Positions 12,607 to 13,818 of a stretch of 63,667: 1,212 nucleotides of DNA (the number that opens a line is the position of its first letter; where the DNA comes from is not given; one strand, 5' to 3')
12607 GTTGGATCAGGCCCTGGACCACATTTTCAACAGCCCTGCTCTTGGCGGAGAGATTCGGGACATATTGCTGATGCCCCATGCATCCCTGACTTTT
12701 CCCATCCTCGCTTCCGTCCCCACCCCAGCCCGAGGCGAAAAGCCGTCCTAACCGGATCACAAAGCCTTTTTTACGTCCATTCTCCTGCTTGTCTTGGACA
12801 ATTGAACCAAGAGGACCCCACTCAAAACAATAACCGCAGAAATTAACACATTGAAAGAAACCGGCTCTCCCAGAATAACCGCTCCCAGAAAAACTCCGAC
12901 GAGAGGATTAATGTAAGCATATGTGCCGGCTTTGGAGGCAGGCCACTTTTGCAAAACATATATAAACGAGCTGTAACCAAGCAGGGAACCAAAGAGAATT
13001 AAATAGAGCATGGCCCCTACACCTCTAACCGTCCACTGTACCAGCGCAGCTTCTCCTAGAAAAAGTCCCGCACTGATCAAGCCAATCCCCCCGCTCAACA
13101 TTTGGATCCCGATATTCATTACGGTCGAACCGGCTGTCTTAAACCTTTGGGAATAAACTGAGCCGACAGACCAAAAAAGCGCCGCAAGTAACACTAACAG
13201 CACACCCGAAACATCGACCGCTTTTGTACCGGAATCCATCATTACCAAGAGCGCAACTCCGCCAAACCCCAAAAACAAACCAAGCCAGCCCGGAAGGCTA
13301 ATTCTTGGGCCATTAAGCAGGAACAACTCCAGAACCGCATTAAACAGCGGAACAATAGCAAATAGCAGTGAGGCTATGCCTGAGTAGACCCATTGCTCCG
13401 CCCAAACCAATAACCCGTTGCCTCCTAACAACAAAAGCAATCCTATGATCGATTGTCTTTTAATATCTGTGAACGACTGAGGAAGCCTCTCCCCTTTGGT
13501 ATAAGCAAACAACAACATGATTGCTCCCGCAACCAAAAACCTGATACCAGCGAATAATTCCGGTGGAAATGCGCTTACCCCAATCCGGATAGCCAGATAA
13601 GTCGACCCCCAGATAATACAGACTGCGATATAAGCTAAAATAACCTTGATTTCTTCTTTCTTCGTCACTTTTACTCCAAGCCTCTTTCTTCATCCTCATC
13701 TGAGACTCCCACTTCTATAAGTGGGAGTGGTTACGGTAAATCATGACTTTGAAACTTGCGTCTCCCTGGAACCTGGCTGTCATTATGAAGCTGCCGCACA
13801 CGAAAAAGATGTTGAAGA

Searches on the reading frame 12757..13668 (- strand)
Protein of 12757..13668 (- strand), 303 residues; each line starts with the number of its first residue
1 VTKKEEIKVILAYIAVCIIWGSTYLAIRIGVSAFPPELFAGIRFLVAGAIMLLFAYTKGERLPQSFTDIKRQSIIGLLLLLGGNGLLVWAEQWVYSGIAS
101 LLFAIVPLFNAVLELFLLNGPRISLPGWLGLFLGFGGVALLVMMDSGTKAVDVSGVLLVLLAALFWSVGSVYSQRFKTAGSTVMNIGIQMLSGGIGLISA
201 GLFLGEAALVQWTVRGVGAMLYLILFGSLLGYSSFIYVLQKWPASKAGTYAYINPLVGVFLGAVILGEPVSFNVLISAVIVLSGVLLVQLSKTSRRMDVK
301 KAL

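Call 76: search_protein_families(library=pfam, proteins=[window:12757-13668:-], max_evalue=0.01)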
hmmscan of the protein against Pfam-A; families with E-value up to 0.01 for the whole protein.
window:12757-13668:- (303 aa): 3 families
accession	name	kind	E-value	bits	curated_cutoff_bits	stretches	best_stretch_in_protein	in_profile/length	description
PF00892.27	EamA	-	7.4e-41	140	28.2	2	154-288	2-133/135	EamA-like transporter family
PF03151.22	TPT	-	0.0042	16.9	30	0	238-290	85-137/291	Triose-phosphate Transporter family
PF19609.4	DUF6114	-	0.0089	17.1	27.9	1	39-114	11-86/106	Family of unknown function (DUF6114)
